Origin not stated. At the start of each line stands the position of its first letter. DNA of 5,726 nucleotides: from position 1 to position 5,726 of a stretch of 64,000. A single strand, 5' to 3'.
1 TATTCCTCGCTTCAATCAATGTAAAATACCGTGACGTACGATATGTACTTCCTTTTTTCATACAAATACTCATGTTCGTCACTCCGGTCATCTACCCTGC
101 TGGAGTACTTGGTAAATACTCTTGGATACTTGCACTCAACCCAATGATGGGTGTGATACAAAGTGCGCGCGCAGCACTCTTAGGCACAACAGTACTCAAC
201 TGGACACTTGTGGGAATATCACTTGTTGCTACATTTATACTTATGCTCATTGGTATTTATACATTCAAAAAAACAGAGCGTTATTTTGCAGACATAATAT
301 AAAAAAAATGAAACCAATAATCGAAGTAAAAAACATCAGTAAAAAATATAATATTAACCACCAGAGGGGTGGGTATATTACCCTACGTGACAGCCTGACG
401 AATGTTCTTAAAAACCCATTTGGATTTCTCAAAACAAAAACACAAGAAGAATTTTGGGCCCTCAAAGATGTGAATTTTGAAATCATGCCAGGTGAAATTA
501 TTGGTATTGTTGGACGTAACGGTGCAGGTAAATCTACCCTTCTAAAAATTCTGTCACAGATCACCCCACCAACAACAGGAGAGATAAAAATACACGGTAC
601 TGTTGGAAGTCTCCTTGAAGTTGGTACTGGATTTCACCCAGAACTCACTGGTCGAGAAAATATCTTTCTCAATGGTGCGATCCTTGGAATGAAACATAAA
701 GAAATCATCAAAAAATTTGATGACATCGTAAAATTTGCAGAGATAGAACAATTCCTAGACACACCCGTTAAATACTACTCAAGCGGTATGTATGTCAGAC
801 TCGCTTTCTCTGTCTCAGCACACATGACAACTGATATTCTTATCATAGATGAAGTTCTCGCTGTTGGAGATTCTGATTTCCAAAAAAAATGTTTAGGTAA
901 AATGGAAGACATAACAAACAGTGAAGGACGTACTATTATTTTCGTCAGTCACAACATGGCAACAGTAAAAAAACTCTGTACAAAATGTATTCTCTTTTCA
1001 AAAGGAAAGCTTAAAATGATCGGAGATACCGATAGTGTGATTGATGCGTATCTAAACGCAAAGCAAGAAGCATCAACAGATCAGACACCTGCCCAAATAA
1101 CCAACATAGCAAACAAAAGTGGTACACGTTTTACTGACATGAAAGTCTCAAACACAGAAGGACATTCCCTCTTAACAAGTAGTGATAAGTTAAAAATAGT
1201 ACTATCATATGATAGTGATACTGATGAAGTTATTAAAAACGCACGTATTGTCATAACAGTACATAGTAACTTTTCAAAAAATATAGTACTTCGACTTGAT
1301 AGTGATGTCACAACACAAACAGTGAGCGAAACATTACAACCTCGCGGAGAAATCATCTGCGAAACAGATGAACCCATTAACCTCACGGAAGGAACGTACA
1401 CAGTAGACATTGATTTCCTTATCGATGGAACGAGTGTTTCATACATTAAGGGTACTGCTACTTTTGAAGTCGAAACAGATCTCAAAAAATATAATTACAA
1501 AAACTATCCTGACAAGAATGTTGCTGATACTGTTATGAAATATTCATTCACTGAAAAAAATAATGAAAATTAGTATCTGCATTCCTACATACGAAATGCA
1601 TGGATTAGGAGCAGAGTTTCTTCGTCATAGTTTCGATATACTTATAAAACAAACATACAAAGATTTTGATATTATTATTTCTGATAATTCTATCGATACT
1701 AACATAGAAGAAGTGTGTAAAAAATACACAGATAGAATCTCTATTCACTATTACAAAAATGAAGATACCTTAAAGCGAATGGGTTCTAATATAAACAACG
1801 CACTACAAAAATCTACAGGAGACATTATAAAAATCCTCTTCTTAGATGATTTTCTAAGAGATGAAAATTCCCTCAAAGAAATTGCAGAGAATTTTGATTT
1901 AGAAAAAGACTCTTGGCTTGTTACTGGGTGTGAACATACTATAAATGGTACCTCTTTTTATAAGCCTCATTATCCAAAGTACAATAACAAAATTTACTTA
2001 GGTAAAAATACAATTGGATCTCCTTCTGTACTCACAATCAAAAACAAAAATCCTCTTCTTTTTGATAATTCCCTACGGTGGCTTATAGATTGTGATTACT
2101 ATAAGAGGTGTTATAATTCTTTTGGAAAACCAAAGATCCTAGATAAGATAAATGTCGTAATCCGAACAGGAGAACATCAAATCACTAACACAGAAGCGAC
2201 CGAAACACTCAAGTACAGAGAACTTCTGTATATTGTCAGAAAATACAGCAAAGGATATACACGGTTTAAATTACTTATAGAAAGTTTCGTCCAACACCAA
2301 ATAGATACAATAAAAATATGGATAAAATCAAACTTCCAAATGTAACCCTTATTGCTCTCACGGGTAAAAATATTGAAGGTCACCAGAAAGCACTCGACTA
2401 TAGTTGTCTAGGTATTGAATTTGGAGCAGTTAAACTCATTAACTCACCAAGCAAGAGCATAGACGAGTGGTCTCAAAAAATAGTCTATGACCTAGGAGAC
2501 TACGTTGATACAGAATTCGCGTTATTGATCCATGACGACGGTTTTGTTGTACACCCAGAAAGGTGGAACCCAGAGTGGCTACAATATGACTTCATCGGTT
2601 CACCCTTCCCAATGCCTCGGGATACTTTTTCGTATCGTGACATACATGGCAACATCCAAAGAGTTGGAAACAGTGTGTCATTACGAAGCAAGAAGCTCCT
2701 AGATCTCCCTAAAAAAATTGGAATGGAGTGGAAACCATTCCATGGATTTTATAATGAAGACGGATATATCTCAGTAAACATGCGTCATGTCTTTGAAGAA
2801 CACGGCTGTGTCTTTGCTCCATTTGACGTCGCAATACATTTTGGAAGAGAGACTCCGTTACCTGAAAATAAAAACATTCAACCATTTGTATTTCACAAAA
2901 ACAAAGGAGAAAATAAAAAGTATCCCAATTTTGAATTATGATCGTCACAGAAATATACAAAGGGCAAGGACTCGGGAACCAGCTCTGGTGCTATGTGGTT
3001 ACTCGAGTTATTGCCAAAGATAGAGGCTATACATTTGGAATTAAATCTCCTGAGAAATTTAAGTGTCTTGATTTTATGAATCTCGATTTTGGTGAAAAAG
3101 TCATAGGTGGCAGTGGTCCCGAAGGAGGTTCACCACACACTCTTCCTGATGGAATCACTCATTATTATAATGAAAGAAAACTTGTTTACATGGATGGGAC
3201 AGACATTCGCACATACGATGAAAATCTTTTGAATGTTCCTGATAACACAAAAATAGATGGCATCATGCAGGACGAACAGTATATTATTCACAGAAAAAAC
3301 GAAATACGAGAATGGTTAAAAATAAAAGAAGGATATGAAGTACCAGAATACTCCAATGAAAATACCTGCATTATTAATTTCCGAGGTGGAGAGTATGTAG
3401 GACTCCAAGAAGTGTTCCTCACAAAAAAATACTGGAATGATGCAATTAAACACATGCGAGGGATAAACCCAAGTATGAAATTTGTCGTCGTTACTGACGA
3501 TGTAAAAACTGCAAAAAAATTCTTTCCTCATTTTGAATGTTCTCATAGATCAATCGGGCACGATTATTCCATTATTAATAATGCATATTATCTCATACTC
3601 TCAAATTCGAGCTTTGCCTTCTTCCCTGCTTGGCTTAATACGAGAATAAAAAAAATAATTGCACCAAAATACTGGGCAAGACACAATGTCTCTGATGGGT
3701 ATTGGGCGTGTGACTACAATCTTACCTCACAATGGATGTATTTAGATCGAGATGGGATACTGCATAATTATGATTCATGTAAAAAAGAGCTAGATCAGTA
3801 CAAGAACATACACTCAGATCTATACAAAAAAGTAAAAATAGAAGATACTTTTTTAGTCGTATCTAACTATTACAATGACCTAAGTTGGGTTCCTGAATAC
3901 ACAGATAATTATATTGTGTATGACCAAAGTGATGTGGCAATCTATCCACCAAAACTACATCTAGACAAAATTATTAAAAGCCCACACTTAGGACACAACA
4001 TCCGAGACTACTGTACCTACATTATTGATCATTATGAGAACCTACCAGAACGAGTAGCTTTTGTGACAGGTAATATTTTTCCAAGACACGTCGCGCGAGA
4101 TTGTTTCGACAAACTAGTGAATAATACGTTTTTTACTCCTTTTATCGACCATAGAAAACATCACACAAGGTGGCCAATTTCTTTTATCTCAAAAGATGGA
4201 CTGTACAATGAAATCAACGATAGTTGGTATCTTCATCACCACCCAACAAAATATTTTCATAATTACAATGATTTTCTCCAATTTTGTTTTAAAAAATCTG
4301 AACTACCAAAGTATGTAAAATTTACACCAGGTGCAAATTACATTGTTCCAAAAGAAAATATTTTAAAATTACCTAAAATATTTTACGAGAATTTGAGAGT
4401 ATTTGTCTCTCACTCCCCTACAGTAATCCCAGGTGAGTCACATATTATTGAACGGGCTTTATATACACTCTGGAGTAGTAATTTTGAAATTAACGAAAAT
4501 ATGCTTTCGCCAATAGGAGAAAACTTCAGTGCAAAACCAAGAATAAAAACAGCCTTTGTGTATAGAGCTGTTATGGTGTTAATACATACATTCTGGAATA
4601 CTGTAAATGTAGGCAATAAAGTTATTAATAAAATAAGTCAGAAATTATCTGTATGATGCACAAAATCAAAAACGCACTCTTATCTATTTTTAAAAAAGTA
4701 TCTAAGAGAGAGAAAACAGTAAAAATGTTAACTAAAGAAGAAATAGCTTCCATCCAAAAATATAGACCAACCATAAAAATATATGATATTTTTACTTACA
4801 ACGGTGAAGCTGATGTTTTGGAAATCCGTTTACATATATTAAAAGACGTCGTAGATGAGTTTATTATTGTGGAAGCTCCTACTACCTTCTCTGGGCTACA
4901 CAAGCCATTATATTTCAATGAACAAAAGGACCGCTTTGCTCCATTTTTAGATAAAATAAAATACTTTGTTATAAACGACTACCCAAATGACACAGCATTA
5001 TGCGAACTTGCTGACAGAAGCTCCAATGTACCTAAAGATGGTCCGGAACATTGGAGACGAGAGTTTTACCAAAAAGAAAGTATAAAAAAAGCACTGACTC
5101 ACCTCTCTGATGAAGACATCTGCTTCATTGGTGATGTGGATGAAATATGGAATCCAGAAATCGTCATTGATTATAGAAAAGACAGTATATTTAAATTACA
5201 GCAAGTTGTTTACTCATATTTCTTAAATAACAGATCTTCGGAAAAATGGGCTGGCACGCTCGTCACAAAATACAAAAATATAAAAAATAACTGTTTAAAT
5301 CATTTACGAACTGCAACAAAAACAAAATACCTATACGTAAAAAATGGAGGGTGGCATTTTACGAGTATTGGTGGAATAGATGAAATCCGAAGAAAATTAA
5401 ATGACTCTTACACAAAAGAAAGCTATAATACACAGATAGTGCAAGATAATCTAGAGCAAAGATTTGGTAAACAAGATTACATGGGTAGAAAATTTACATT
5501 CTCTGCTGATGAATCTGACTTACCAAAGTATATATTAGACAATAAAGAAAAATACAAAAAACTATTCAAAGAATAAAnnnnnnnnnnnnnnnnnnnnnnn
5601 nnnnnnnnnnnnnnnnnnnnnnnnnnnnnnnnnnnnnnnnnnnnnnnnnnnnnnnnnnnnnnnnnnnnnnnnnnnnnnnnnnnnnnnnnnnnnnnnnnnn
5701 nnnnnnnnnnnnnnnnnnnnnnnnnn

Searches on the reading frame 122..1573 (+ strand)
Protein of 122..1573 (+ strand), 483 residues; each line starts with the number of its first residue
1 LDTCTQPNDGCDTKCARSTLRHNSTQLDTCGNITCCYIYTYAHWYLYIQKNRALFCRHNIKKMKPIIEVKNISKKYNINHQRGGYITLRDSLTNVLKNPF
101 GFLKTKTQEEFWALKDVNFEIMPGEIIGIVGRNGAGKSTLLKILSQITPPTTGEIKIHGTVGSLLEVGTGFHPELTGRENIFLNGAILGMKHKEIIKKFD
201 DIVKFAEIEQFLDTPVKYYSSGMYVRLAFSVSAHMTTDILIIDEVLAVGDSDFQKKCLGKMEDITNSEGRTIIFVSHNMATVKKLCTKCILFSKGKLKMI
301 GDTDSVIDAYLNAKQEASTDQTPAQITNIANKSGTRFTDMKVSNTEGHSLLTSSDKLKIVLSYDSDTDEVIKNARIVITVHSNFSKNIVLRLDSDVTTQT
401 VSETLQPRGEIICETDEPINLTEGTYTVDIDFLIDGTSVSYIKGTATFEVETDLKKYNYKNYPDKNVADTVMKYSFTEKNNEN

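Call 16: search_protein_families(library=pfam, proteins=[window:122-1573:+], max_evalue=0.001)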
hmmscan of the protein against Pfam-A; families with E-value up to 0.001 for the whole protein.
window:122-1573:+ (483 aa): 3 families
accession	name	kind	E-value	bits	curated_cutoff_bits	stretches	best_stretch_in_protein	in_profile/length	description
PF00005.33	ABC_tran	-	6.2e-21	75.9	25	1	114-245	1-135/137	ABC transporter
PF14524.12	Wzt_C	-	0.00011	22.6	30.4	1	334-451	9-130/143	Wzt C-terminal domain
PF13304.12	AAA_21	-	0.0002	21.9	27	1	126-147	1-22/304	AAA domain, putative AbiEii toxin, Type IV TA system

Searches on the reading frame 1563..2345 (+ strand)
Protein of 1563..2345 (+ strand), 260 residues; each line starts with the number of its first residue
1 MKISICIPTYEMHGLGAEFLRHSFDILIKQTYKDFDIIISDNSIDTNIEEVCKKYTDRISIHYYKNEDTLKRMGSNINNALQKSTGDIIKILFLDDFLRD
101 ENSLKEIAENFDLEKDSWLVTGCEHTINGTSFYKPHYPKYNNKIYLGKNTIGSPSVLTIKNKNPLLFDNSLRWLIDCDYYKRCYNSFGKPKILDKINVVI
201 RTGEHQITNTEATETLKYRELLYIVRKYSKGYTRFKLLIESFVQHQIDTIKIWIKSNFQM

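Call 16: search_protein_families(library=pfam, proteins=[window:1563-2345:+], max_evalue=0.001)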
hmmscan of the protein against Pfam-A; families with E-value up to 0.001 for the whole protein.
window:1563-2345:+ (260 aa): 1 family
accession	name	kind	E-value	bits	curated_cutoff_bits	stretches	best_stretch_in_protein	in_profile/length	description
PF00535.33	Glycos_transf_2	-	1.7e-14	54.6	23.3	1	4-142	1-138/168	Glycosyl transferase family 2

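Call 53: find_encoding_contigs(protein=window:1563-2345:+, flank=10000, max_places=2)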
Protein window:1563-2345:+ (260 aa): no gene with exactly this product is on record in the collection.

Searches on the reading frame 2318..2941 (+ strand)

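Call 16: search_protein_families(library=pfam, proteins=[window:2318-2941:+], max_evalue=0.001)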
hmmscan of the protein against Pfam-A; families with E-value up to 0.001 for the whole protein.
window:2318-2941:+ (207 aa): 1 family
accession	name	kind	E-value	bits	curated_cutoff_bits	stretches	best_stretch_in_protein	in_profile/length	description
PF18922.5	DUF5672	-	3.3e-08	33.8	24.4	1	63-193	32-164/164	Protein of unknown function (DUF5672)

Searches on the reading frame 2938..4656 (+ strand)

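Call 16: search_protein_families(library=pfam, proteins=[window:2938-4656:+], max_evalue=0.001)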
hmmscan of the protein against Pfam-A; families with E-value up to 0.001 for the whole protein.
window:2938-4656:+ (572 aa): 2 families
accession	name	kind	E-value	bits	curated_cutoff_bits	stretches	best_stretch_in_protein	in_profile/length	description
PF11913.13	DUF3431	-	1.1e-10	42.1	25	1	307-516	2-203/219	Protein of unknown function (DUF3431)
PF01531.22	Glyco_transf_11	-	5.6e-05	23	23.9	1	108-268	128-296/298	Glycosyl transferase family 11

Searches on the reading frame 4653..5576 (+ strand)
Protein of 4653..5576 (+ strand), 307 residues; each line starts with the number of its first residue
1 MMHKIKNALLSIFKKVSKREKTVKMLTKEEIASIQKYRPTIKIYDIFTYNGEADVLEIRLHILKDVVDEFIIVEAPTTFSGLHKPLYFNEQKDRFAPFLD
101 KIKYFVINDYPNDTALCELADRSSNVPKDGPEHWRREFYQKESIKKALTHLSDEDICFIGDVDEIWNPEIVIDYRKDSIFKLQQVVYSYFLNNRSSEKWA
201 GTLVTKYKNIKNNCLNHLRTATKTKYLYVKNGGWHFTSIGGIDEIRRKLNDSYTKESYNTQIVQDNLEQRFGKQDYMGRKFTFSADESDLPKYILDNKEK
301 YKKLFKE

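Call 16: search_protein_families(library=pfam, proteins=[window:4653-5576:+], max_evalue=0.001)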
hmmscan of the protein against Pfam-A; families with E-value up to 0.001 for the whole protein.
window:4653-5576:+ (307 aa): 1 family
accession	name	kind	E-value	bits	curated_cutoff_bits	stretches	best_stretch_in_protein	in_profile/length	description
PF04724.18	Glyco_transf_17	-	1e-21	77.9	26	1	30-237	62-254/348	Glycosyltransferase family 17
